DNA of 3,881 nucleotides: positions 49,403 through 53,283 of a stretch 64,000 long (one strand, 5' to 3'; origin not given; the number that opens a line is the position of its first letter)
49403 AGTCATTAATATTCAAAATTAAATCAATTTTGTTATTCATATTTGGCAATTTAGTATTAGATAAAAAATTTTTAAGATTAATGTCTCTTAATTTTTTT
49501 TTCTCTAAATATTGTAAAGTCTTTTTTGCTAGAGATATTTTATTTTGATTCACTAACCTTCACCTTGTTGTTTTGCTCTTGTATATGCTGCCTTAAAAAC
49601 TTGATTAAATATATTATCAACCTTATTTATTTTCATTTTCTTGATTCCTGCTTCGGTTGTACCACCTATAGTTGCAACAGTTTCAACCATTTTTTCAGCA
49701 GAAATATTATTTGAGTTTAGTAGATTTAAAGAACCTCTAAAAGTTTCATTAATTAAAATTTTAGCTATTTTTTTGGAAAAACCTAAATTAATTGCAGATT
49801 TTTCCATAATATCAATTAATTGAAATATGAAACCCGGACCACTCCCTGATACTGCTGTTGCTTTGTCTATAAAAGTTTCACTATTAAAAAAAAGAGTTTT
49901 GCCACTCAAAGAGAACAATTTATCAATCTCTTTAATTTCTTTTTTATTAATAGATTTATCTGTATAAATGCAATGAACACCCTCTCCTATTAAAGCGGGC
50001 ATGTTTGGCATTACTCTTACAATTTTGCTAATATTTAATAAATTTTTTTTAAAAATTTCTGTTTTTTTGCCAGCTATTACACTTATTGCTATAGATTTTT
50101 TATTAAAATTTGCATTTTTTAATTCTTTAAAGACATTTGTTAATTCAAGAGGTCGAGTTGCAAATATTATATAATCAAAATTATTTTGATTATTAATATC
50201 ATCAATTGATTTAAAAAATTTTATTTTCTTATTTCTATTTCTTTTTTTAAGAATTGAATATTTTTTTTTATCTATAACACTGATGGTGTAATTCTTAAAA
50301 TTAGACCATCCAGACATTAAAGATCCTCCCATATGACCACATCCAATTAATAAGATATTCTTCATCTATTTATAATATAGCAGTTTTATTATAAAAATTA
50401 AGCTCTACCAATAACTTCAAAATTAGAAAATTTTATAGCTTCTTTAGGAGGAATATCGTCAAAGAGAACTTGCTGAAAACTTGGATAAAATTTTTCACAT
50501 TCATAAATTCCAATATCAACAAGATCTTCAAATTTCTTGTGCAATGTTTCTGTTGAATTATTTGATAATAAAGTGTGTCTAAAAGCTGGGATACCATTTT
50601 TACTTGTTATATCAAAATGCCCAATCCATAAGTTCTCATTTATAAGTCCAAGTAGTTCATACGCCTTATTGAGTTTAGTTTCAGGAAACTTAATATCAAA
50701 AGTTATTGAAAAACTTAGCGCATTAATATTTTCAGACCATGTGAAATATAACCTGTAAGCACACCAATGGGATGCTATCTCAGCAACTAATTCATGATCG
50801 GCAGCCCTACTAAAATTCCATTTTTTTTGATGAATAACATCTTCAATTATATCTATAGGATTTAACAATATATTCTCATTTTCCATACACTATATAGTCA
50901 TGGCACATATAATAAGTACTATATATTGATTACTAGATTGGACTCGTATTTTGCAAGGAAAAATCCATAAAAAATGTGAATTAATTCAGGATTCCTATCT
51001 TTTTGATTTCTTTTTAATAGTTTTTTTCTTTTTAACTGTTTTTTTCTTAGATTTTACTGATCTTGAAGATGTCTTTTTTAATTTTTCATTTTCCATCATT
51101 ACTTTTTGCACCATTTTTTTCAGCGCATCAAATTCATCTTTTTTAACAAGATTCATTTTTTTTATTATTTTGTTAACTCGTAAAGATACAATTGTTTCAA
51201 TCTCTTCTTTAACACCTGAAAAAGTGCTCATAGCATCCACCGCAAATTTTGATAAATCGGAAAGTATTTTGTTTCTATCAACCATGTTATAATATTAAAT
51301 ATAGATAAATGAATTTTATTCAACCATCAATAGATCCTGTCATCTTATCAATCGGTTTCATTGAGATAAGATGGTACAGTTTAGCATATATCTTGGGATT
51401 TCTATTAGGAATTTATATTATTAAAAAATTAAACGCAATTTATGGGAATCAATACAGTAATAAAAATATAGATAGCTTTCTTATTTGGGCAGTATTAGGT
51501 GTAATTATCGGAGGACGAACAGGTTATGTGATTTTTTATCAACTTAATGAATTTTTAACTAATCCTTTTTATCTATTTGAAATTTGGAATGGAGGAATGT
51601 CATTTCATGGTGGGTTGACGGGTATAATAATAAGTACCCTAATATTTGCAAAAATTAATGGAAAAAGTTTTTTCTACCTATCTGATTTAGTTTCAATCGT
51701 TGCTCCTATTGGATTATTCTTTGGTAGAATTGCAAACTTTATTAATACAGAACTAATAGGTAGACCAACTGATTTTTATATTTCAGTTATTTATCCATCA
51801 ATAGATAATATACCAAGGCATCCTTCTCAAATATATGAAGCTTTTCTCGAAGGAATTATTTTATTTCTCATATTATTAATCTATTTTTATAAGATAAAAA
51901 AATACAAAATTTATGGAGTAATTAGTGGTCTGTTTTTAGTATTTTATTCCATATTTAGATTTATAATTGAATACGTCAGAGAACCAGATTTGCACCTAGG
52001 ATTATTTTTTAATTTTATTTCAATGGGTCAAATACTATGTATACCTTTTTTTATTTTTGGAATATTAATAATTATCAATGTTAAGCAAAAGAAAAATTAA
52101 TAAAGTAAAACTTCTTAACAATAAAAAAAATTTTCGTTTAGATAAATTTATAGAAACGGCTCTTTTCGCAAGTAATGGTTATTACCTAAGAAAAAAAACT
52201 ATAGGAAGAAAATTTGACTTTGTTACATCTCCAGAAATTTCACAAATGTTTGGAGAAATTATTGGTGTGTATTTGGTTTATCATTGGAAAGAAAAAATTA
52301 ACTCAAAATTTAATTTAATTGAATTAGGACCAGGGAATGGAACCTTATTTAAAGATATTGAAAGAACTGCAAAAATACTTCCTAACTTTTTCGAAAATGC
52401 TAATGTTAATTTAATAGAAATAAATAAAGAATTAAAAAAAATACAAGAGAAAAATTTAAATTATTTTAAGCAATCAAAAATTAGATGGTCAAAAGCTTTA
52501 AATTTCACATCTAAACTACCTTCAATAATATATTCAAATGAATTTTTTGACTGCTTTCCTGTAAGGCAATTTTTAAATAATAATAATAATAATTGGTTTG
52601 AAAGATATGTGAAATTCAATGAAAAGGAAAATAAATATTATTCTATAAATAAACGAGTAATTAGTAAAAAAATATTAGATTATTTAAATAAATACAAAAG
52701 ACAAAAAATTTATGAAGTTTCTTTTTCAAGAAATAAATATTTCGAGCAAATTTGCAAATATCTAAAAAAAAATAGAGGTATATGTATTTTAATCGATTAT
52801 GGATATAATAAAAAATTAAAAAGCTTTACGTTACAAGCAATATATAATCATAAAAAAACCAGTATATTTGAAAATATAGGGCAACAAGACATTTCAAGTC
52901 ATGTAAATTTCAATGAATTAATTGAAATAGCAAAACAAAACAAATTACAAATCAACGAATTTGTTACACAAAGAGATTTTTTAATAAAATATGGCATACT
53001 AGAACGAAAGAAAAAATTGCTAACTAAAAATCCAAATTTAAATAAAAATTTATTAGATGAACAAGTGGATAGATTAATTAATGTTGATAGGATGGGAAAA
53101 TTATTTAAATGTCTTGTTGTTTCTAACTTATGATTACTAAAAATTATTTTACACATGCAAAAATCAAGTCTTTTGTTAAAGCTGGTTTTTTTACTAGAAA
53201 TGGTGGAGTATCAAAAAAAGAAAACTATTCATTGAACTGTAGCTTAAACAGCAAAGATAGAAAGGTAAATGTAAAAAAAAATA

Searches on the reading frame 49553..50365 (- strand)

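Call 73: search_protein_families(library=pfam, proteins=[window:49553-50365:-], max_evalue=0.00001)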
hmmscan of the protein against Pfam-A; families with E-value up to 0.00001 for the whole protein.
window:49553-50365:- (270 aa): 1 family
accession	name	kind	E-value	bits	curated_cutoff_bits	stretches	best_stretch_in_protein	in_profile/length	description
PF14748.11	P5CR_dimer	-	1.2e-24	87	25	1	163-266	1-104/105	Pyrroline-5-carboxylate reductase dimerisation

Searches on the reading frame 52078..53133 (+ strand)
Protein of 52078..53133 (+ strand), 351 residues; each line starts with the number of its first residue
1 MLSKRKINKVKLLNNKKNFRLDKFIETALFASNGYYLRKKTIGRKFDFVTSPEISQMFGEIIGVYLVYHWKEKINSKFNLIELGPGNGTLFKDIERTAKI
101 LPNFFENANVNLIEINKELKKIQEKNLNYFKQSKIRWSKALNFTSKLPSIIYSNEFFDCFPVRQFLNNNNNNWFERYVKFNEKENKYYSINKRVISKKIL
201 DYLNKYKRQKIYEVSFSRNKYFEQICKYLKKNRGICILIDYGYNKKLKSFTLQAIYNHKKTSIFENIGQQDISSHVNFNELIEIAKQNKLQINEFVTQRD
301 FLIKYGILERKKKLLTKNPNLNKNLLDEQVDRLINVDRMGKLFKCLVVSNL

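Call 73: search_protein_families(library=pfam, proteins=[window:52078-53133:+], max_evalue=0.00001)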
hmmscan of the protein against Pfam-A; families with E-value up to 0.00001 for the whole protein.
window:52078-53133:+ (351 aa): 1 family
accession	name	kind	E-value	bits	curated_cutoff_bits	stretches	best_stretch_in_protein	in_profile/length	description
PF02636.23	Methyltransf_28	-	9.2e-53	179.7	23.3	1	62-294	2-247/249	Putative S-adenosyl-L-methionine-dependent methyltransferase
